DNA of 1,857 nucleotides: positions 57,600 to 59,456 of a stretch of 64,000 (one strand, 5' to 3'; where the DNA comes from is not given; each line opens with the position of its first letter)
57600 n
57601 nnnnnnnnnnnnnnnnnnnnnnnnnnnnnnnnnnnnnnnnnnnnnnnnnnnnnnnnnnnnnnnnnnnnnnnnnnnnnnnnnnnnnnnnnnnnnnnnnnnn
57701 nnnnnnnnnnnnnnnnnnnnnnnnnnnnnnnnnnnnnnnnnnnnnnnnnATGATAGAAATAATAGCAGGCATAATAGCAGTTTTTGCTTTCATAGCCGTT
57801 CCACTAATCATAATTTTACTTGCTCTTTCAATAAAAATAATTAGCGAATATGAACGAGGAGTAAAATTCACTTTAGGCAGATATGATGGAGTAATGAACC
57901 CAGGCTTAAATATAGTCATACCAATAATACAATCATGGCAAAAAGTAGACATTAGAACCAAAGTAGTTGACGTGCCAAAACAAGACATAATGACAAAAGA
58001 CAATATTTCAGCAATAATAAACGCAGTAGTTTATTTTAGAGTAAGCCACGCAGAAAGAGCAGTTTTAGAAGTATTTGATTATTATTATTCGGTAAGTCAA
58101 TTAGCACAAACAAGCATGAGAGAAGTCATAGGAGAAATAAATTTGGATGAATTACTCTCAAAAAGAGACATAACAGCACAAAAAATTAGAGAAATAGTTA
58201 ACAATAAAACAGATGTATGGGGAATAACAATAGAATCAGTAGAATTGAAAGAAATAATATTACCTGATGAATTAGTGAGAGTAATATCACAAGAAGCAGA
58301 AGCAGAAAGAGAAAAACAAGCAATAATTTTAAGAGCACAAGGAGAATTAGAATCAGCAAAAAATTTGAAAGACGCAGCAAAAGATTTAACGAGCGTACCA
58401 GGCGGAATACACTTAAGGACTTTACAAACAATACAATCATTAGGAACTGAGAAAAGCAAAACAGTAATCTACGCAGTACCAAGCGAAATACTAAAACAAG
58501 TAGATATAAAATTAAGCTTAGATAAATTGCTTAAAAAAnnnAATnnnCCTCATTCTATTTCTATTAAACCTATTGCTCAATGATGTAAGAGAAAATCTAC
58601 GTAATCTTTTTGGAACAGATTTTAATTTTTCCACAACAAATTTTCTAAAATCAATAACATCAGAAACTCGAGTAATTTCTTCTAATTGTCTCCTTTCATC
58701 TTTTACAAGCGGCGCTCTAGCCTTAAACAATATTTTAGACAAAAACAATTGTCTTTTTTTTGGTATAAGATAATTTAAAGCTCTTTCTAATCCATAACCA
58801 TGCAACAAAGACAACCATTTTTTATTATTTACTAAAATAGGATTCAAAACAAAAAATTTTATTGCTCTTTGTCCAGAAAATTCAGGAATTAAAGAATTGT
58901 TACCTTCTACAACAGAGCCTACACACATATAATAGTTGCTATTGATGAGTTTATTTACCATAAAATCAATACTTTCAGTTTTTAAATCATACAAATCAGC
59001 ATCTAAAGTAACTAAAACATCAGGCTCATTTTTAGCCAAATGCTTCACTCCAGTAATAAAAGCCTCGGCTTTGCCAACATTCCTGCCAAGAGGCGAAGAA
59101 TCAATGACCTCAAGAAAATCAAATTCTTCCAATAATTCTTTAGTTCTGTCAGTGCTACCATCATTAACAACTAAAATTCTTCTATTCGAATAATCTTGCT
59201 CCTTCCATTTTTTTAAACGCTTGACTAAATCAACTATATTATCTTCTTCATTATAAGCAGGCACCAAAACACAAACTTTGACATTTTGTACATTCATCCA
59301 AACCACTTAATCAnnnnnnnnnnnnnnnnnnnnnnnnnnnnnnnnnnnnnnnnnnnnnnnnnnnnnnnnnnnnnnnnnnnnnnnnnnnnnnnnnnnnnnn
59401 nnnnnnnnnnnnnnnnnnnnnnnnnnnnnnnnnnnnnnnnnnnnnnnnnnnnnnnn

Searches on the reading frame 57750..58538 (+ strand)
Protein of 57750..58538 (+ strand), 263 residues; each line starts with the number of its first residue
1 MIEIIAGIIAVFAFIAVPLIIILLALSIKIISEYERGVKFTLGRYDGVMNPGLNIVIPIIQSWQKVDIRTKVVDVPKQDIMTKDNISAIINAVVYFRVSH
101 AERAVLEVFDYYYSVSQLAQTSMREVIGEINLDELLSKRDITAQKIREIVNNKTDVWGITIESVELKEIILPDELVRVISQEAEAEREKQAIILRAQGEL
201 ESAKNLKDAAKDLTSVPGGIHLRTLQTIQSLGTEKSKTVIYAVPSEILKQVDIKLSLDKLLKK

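Call 20: search_protein_families(library=pfam, proteins=[window:57750-58538:+], max_evalue=0.01)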
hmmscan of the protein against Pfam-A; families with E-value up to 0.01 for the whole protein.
window:57750-58538:+ (263 aa): 2 families
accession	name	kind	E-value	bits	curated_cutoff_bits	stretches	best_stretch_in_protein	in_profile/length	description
PF01145.31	Band_7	-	1.2e-37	130.1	23.6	1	29-199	1-175/176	SPFH domain / Band 7 family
PF13421.11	Band_7_1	-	0.00012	22.2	24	1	117-183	139-207/211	SPFH domain-Band 7 family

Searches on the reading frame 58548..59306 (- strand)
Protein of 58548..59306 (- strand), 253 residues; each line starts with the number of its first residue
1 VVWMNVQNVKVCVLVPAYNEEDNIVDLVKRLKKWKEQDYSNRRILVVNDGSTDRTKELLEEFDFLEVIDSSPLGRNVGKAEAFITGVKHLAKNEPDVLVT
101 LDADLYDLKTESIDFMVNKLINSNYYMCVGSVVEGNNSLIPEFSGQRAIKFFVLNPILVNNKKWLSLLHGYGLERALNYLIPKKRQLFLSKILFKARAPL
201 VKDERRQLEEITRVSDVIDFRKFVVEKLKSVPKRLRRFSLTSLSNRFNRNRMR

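Call 4: search_protein_families(library=pfam, proteins=[window:58548-59306:-], max_evalue=1)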
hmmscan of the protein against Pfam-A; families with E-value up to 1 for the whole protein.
window:58548-59306:- (253 aa): 4 families
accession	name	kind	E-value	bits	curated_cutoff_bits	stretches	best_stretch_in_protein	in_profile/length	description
PF00535.33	Glycos_transf_2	-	2.2e-20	73.7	23.3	1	12-148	1-131/168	Glycosyl transferase family 2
PF13704.12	Glyco_tranf_2_4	-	0.0097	16.8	27.5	1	41-104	19-81/98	Glycosyl transferase family 2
PF10111.15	Glyco_tranf_2_2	-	0.016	15.1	27.3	1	13-106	2-93/276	Glycosyltransferase like family 2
PF13641.12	Glyco_tranf_2_3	-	0.034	14.6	27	1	11-104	3-96/230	Glycosyltransferase like family 2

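Call 59: search_protein_families(library=ncbifam, proteins=[window:58548-59306:-], max_evalue=0.01)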
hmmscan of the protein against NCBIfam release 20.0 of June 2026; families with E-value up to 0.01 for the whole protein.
window:58548-59306:- (253 aa): 19 families
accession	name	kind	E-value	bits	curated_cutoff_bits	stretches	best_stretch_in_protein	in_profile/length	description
TIGR03937.1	PgaC_IcaA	equivalog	5.9e-17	61.7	422.3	1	8-129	44-159/407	poly-beta-1,6-N-acetyl-D-glucosamine synthase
NF007986.1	PRK10714.1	equivalog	2.2e-12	46.6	529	1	9-133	6-126/316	undecaprenyl-phosphate 4-deoxy-4-formamido-L-arabinose transferase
NF010496.0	PRK13915.1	equivalog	3.5e-10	39.5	262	1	7-124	29-146/307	glucosyl-3-phosphoglycerate synthase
NF047588.1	GlcsyltransPgfSStrep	equivalog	4.7e-09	35.9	500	1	10-107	2-98/308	glycosyltransferase PgfS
NF058614.1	PPMAGASynPpgS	equivalog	8.6e-09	35.1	370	1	11-136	2-117/226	polyprenyl-phospho-N-acetylgalactosaminyl synthase PpgS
TIGR04283.1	glyco_like_mftF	equivalog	1.6e-08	34.4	182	1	12-76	2-61/221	TIGR04283 family arsenosugar biosynthesis glycosyltransferase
TIGR04182.1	glyco_TIGR04182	equivalog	1.7e-08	34.2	325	1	10-130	1-107/293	S-layer glycoprotein N-glycosyltransferase AglJ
TIGR04242.1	nodulat_NodC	equivalog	4.1e-07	29.3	550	1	10-132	49-168/395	chitooligosaccharide synthase NodC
NF047683.1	TeichurnBiosyTuaG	equivalog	7.1e-07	29.1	400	1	4-104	1-96/252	teichuronic acid biosynthesis protein TuaG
TIGR03469.1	HpnB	hypoth_equivalog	1.2e-06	27.8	379.25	1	10-127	45-167/386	hopene-associated glycosyltransferase HpnB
NF007482.0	PRK10073.1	equivalog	2.6e-06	26.7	423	1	6-62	3-56/334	glycosyltransferase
NF045692.1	OglycostaseCruG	equivalog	4.3e-06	25.9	600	1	10-121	42-153/386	2'-O-glycosyltransferase CruG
NF041875.1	EPS_EpsD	equivalog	1.1e-05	25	370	1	12-105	2-90/325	exopolysaccharide biosynthesis glycosyltransferase EpsD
NF038302.1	EPS_HpsE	equivalog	4.7e-05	22.5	300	1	10-62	2-54/307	hormogonium polysaccharide biosynthesis glycosyltransferase HpsE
NF050050.1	ProtGlycPglI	equivalog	0.00011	21.8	500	1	10-146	3-134/306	GalNAc(5)-diNAcBac-PP-undecaprenol beta-1,3-glucosyltransferase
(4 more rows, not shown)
